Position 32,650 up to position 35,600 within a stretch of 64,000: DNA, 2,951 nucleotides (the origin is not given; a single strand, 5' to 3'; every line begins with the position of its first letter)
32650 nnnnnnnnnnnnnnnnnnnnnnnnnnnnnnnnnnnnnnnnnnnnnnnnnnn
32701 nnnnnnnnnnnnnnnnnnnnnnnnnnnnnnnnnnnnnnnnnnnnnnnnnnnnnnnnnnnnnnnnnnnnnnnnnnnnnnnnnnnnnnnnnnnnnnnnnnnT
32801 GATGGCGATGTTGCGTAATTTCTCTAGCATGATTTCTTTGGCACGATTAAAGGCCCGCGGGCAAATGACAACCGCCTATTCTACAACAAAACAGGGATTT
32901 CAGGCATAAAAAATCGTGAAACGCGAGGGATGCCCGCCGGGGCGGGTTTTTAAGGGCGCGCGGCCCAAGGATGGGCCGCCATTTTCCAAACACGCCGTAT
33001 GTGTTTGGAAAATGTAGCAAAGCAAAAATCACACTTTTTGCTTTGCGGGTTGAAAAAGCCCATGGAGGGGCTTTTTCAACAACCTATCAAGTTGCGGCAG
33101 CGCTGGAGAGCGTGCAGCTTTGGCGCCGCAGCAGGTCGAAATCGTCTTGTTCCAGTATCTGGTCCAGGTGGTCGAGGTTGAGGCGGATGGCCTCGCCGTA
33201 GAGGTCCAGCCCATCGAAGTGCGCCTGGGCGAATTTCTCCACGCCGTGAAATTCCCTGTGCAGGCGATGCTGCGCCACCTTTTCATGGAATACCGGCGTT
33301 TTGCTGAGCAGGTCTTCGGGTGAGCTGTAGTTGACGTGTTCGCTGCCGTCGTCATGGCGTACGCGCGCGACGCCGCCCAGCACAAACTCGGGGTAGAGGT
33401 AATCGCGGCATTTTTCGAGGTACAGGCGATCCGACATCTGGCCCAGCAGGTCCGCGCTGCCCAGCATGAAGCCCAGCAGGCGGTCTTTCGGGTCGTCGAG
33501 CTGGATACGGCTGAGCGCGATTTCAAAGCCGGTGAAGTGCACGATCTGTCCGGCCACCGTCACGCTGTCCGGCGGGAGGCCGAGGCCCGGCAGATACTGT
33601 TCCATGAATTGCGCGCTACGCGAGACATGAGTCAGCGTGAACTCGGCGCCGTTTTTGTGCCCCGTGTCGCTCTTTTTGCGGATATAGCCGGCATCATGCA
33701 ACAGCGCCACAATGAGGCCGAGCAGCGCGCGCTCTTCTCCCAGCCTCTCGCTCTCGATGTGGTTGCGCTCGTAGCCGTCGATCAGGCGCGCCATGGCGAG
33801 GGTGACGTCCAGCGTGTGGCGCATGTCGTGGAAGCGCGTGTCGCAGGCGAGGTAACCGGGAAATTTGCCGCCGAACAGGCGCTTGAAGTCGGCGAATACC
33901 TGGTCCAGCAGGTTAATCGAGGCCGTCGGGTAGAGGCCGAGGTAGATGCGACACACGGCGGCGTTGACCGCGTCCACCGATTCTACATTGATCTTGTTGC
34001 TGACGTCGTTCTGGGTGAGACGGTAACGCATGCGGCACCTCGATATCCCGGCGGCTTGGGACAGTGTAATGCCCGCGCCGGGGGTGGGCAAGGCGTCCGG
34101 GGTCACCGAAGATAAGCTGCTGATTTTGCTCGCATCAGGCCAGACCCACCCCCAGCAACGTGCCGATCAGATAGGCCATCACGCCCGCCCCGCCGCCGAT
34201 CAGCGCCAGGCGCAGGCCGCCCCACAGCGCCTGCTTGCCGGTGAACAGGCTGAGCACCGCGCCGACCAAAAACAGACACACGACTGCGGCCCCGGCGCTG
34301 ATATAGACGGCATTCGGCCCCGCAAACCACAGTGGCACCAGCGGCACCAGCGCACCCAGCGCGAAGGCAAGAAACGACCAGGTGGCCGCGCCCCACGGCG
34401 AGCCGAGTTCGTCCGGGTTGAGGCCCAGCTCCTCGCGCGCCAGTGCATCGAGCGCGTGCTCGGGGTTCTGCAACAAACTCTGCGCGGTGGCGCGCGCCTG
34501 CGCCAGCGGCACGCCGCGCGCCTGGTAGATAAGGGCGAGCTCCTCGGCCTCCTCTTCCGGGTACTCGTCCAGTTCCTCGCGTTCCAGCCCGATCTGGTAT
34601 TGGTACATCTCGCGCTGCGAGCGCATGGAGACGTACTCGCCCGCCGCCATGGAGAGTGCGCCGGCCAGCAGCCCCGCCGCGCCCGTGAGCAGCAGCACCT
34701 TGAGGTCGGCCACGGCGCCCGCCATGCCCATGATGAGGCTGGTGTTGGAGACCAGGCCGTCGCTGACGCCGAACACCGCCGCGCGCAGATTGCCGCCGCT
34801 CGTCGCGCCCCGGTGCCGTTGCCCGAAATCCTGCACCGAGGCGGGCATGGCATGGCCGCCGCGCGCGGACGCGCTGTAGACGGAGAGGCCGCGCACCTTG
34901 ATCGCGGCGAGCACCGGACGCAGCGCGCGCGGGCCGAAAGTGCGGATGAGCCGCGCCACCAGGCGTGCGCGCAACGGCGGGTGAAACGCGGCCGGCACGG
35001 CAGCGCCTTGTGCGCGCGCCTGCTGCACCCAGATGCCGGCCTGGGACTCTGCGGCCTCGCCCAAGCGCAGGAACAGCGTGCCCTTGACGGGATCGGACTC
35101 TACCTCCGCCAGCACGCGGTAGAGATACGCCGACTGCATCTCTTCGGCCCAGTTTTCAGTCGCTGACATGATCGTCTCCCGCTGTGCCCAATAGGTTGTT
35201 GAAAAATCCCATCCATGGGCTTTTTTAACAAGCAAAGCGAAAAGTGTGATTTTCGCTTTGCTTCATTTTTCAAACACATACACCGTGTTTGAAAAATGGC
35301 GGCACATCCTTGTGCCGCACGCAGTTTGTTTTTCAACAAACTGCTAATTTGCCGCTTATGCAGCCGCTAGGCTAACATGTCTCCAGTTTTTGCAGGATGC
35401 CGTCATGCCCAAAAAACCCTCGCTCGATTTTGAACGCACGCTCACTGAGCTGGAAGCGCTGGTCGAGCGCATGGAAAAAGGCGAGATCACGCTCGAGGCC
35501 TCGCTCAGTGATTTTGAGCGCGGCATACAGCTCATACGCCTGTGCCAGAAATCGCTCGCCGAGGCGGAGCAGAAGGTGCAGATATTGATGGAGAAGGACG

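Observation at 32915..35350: Two inverted ~130-bp AT-rich multi-hairpin repeats flank a 2.3-kb cassette (HD-domain protein + MbfA-like ferritin-VIT1 iron exporter) between typA and xseB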

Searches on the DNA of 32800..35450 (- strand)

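Call 8: search_rna_families(source=window, start=32800, end=35450, threshold=evalue, max_evalue=10)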
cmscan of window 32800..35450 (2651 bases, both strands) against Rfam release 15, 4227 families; matches with E-value up to 10: 7.
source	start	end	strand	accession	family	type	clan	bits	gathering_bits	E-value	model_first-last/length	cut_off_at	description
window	34741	34791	+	RF00282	SNORD48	Gene; snRNA; snoRNA; CD-box;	-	21.7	36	0.042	1-63/63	no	Small nucleolar RNA SNORD48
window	34957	35025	+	RF03294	mir-H3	Gene; miRNA;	-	20.9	70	7.5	1-81/81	no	mir-H3 microRNA precursor family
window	34054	34151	+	RF00334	SNORA3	Gene; snRNA; snoRNA; HACA-box;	CL00022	18.9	51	1.4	1-131/131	no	Small nucleolar RNA SNORA3/SNORA45 family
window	32980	33014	+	RF03765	mir-2059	Gene; miRNA;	-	18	90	4.7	1-68/68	no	mir-2059 microRNA precursor family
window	34719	34759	+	RF00284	SNORD74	Gene; snRNA; snoRNA; CD-box;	CL00069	15.4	41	7.3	1-80/80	no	Small nucleolar RNA SNORD74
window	34988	35050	-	RF01781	ASdes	Gene; sRNA;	-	14.8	40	9.8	1-68/68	no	ASdes TB sRNA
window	35301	35317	-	RF04320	RsmV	Gene; sRNA;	CL00106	12.4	100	1.5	161-177/196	no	RsmV RNA family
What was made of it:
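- On Rsm/Csr sRNA (Rfam clan CL00106, e.g. RsmY RF00195): The window arms give only RsmV at 12.4 bits, E 1.5 (call 8).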

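Call 49: build_rna_model(alignment_id=A4)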
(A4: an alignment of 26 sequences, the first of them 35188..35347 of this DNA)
Model R1 built from alignment A4 (26 sequences, 187 columns); structure: RNAalifold consensus.
model positions 160; base pairs 51; branch points 4; effective number of sequences 1.67; information 0.59 bits per position. Calibrated on 0.2 Mb of random sequence (short: E-values are rough).
structure used (alignment columns):
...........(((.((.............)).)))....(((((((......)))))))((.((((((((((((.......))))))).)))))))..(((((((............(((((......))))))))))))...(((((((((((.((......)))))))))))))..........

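Call 50: search_with_rna_model(model_id=R1, sources=[window, L002, L004, L005, L007, L008, L009, L010, L011, L012, L014, L015, L016, L017, L019, L020, L021, L022, L023, L024, L025, L027, L028, L030, L032, L033, L034, L035, L036, L037, L038, L039, L040, L041, L042, L043, L044, L045, L046, L047, L048, L049, L050, L051, L052, L053, L054, L055, L056, L057, L058, L059, L060, L061, L062, L063, L064, L065, L066, L067, L068, L069, L070, L071, L072], max_evalue=0.001, make_alignment=true)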
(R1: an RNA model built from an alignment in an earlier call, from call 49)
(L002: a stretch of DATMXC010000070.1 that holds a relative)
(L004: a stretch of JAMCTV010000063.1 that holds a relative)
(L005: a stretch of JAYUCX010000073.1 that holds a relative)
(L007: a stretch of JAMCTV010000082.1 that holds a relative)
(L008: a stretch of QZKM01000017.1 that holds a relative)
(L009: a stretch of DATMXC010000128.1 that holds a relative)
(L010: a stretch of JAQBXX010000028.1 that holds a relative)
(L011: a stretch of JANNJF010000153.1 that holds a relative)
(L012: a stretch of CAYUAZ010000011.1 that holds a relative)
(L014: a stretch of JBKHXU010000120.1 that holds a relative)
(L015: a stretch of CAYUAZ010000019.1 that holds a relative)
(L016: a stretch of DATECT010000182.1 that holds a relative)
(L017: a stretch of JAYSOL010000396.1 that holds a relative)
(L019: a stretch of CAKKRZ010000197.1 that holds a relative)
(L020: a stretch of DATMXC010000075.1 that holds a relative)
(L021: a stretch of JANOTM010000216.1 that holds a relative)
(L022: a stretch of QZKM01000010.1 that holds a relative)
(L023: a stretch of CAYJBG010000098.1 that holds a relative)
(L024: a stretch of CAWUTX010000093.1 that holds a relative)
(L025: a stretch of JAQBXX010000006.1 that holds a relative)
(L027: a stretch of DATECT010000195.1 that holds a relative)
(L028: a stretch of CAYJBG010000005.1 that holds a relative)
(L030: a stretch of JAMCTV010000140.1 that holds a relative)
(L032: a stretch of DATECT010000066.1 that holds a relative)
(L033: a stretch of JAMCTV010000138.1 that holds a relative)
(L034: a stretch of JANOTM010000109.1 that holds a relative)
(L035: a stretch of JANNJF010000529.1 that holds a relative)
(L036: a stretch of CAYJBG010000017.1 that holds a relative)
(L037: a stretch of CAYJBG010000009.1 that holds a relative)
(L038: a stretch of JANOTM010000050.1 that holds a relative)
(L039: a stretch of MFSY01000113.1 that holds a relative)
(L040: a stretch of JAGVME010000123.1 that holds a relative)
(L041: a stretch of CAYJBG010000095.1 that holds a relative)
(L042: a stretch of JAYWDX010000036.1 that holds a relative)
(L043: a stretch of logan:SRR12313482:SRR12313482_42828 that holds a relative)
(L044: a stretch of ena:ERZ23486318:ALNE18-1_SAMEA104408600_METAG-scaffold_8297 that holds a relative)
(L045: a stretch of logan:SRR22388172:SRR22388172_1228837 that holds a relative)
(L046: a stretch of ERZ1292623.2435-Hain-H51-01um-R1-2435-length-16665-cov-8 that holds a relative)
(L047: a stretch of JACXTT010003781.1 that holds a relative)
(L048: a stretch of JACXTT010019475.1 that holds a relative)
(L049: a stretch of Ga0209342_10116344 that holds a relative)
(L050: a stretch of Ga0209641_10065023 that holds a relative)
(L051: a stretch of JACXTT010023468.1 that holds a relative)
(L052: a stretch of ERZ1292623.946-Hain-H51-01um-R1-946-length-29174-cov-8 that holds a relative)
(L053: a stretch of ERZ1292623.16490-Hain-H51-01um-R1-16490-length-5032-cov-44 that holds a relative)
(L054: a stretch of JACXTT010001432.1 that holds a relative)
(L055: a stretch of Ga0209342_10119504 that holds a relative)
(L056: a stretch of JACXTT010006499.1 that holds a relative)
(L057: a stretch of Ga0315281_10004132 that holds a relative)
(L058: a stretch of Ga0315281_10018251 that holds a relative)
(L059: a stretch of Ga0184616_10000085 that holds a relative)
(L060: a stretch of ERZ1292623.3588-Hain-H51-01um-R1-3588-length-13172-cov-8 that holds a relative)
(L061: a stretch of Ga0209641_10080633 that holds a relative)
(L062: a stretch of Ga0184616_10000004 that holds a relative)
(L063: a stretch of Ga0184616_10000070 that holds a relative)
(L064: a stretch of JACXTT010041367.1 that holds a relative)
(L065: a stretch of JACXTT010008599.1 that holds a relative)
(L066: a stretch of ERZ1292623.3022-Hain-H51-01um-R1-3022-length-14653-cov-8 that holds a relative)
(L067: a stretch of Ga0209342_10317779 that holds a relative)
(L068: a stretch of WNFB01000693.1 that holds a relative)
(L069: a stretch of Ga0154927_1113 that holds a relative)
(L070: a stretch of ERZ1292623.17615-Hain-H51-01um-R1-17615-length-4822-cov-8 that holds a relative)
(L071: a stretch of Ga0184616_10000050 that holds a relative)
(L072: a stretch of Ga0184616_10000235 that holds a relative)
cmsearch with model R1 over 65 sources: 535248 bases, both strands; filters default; matches with E-value up to 0.001: 150.
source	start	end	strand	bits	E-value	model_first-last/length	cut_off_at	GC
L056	4823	4982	+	192.8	6e-56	1-160/160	no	0.44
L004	3038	3197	+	188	1.7e-54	1-160/160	no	0.46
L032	386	545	-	187.2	2.8e-54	1-160/160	no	0.44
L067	750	909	+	187.2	2.8e-54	1-160/160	no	0.44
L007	7789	7948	+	187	3.3e-54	1-160/160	no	0.46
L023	3917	4075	-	186.9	3.5e-54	1-160/160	no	0.44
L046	4350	4508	-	186.9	3.5e-54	1-160/160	no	0.44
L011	79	238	+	186.6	4.3e-54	1-160/160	no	0.46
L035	2792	2951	-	185.8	8e-54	1-160/160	no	0.49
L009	145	304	+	183.4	4.2e-53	1-160/160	no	0.46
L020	3695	3854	-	182.6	7e-53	1-160/160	no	0.44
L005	314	473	+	182.5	7.8e-53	1-160/160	no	0.46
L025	4881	5040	+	181.6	1.5e-52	1-160/160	no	0.46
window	35188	35347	-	180.9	2.3e-52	1-160/160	no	0.4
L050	47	207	-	180.8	2.5e-52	1-160/160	no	0.44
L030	5870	6029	+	180.6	2.8e-52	1-160/160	no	0.47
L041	2551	2709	-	177.9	1.8e-51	1-160/160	no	0.43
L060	2507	2665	+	177.9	1.8e-51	1-160/160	no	0.43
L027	2761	2920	+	177.1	3.3e-51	1-160/160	no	0.46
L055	1673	1832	-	177.1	3.3e-51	1-160/160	no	0.46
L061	1174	1333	+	177.1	3.3e-51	1-160/160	no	0.46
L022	7499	7658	-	175.3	1.1e-50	1-160/160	no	0.47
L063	80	239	+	174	2.8e-50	1-160/160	no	0.44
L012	185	345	-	172.7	6.9e-50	1-160/160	no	0.44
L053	3404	3563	+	169.5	6.5e-49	1-160/160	no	0.47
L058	3785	3943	+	166.5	5.5e-48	1-160/160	no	0.48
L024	4810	4969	-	165.5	1.1e-47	1-160/160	no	0.4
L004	375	551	+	165.3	1.2e-47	1-160/160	no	0.49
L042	735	906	+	160.6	3.3e-46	1-160/160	no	0.45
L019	1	154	+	159.9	5.5e-46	7-160/160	5'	0.47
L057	10607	10850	+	159.5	7.2e-46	1-160/160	no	0.5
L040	5584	5741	-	153.5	4.7e-44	1-160/160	no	0.43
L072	2872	3034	-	152.2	1.2e-43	1-160/160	no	0.46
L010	7580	7730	-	147.5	3.1e-42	1-160/160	no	0.47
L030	2683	2841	-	145.7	1.1e-41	1-160/160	no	0.35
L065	14006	14125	-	143.8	3.9e-41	41-160/160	5'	0.41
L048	1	120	+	143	7.1e-41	41-160/160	5'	0.4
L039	2042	2210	-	141.3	2.3e-40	1-160/160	no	0.47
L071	1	142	-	141.1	2.6e-40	1-141/160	3'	0.49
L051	3619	3842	+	138.5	1.6e-39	1-160/160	no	0.52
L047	13961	14083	+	136.6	6.2e-39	1-123/160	3'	0.45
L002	2539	2749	-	136.2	7.9e-39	1-160/160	no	0.52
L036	6839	7100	+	134.4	2.7e-38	1-160/160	no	0.53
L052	4182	4443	+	134.4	2.7e-38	1-160/160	no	0.53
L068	9400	9625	-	132.7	9e-38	1-160/160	no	0.52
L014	1273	1425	-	131.2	2.7e-37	1-160/160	no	0.48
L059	6245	6456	-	131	3.1e-37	1-160/160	no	0.53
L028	620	845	-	128.7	1.5e-36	1-160/160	no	0.51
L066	13403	13628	+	128.6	1.6e-36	1-160/160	no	0.5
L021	6944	7132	-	127.9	2.6e-36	1-160/160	no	0.51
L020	2072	2230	-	127.7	3e-36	1-160/160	no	0.43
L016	1454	1664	-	127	4.8e-36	1-160/160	no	0.54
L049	297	507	+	127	4.8e-36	1-160/160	no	0.54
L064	2348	2557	-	126.3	8.2e-36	1-160/160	no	0.52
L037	247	413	+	123.3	6.4e-35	1-160/160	no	0.5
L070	1039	1205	+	123.3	6.4e-35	1-160/160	no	0.5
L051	3046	3203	+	123.2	6.8e-35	1-160/160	no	0.42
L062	5003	5147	-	122.5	1.1e-34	1-160/160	no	0.54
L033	292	465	-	121.5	2.2e-34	1-160/160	no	0.46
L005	1461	1622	-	120.2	5.4e-34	1-160/160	no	0.49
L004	2489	2647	+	118.6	1.7e-33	1-160/160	no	0.48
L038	6461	6649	+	117.1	4.9e-33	1-160/160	no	0.49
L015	4667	4877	-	114.7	2.5e-32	1-160/160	no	0.55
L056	2992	3147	+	114.3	3.3e-32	1-160/160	no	0.46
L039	6628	6774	+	107.4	4.2e-30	1-160/160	no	0.5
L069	2399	2545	+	107.4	4.2e-30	1-160/160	no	0.5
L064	2695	2827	-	93.4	7e-26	1-160/160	no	0.44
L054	3168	3323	+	92.5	1.3e-25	1-160/160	no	0.44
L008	7756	7853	+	89.6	1e-24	1-160/160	no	0.56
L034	1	132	-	83.6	6.7e-23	1-123/160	3'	0.48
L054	5168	5286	+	54.3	4.9e-14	1-102/160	3'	0.54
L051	1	121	-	49.9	1.1e-12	1-106/160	3'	0.46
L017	1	96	-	45.9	1.8e-11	1-103/160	3'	0.42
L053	3404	3563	-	41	5.4e-10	1-160/160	no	0.47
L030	2712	2851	+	40.6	7.1e-10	1-160/160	no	0.36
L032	386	545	+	40.3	8.6e-10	1-160/160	no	0.44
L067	750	909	-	40.3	8.6e-10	1-160/160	no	0.44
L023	3917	4075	+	40.3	8.7e-10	1-160/160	no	0.44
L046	4350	4508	+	40.3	8.7e-10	1-160/160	no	0.44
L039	2088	2210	+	39.6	1.4e-09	1-160/160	no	0.47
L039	6495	6774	-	38.9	2.3e-09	1-160/160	no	0.59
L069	2266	2545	-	38.9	2.3e-09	1-160/160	no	0.59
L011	72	238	-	38.5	3.1e-09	1-160/160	no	0.45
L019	6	154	-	37.5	6e-09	1-160/160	no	0.46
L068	9506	9632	+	35.8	2e-08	1-160/160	no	0.47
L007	7789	7948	-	35.7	2.2e-08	1-160/160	no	0.46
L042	735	906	-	35.5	2.5e-08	1-160/160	no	0.45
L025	4881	5040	-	35.3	2.9e-08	1-160/160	no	0.46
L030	5870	6029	-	34.9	3.6e-08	1-160/160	no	0.47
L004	3038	3197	-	34.8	3.9e-08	1-160/160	no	0.46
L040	5584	5752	+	34.6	4.7e-08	1-160/160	no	0.44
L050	72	207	+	34.1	6.6e-08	1-160/160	no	0.45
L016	1454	1664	+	33.6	9.3e-08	1-160/160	no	0.54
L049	297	507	-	33.6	9.3e-08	1-160/160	no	0.54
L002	2539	2749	+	33.6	9.4e-08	1-160/160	no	0.52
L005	314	473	-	33.4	1.1e-07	1-160/160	no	0.46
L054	3168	3323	-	32.7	1.7e-07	1-160/160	no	0.44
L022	7499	7658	+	32.4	2.1e-07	1-160/160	no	0.47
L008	7756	7875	-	31.8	3.3e-07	1-160/160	no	0.6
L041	2552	2709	+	31.7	3.5e-07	1-160/160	no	0.42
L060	2507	2664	-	31.7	3.5e-07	1-160/160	no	0.42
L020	3695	3854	+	31.2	4.8e-07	1-160/160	no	0.44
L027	2761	2897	-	30.9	6.2e-07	1-160/160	no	0.46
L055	1696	1832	+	30.9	6.2e-07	1-160/160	no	0.46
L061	1174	1310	-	30.9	6.2e-07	1-160/160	no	0.46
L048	6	143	-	30.6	7.2e-07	1-160/160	no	0.4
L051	3619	3736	-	30.6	7.5e-07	1-160/160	no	0.46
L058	3785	3918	-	30.4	8.7e-07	1-160/160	no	0.51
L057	10607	10718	-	30.3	9.1e-07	1-160/160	no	0.44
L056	4823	4982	-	30.3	9.4e-07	1-160/160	no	0.44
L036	6839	6950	-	30.2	1e-06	1-160/160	no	0.46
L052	4182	4293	-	30.2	1e-06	1-160/160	no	0.46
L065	13943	14120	+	29.9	1.2e-06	1-160/160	no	0.46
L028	726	845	+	29.7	1.4e-06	1-160/160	no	0.46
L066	13403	13522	-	29.7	1.4e-06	1-160/160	no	0.46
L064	2445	2557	+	29.4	1.7e-06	1-160/160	no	0.47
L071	30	142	+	29.3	1.8e-06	1-160/160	no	0.49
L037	296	330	-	29.2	1.9e-06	50-84/160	no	0.31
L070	1088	1122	-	29.2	1.9e-06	50-84/160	no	0.31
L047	13961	14074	-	28.7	2.8e-06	1-160/160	no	0.44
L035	2842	2951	+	28.7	2.9e-06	1-160/160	no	0.46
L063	80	239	-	28.6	3e-06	1-160/160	no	0.44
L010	7624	7763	+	28.5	3.2e-06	1-160/160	no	0.5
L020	2050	2189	+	28.4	3.5e-06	1-160/160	no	0.39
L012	233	345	+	28.1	4.3e-06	1-160/160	no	0.47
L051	7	132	+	28.1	4.3e-06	1-160/160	no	0.48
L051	3036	3152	-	28.1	4.4e-06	1-160/160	no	0.41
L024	4810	4969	+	27.8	5.3e-06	1-160/160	no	0.4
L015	4764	4862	+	27.7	5.8e-06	1-160/160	no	0.49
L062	5064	5098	+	27.6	6.1e-06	50-84/160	no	0.34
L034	52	86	+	27.6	6.1e-06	50-84/160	no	0.34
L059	6372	6406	+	27.6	6.1e-06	50-84/160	no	0.34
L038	6461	6649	-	27.3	7.3e-06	1-160/160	no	0.49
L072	2948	2982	+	27.2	8e-06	50-84/160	no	0.37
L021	7049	7083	+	26.9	1e-05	50-84/160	no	0.37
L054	5237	5268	-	26.7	1.1e-05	50-84/160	no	0.31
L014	1284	1435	+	26.7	1.1e-05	1-160/160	no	0.47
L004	375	551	-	25.5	2.6e-05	1-160/160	no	0.49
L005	1536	1568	+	25.4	2.8e-05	50-84/160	no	0.36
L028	629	661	+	23.7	9e-05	118-150/160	no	0.42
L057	10809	10841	-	23.7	9e-05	118-150/160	no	0.42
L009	160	301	-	23.7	9.2e-05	1-160/160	no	0.45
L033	381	413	+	22.6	0.00019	51-83/160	no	0.24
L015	4676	4708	+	22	0.0003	118-150/160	no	0.42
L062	4946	4979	-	21.5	0.00041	117-150/160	no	0.47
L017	21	53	+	21.4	0.00045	51-83/160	no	0.24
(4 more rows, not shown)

Alignment A5: 150 matches aligned to the model, 517 columns, each read 5' to 3' on its own strand. Consensus structure (alignment columns), stored with it:
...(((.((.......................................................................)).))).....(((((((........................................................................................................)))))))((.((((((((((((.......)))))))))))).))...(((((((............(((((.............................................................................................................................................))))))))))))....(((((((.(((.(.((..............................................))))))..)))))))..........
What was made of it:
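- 35194..35344 (-): Arm B: a full-length copy (151 bp between the TA flanks at 35192-35193 and 35345-35346). The GGA strand is the minus strand, the same strand as the VIT1 gene. CM hit 35188-35347, 180.9 bits, model positions 1-160 (call 50).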
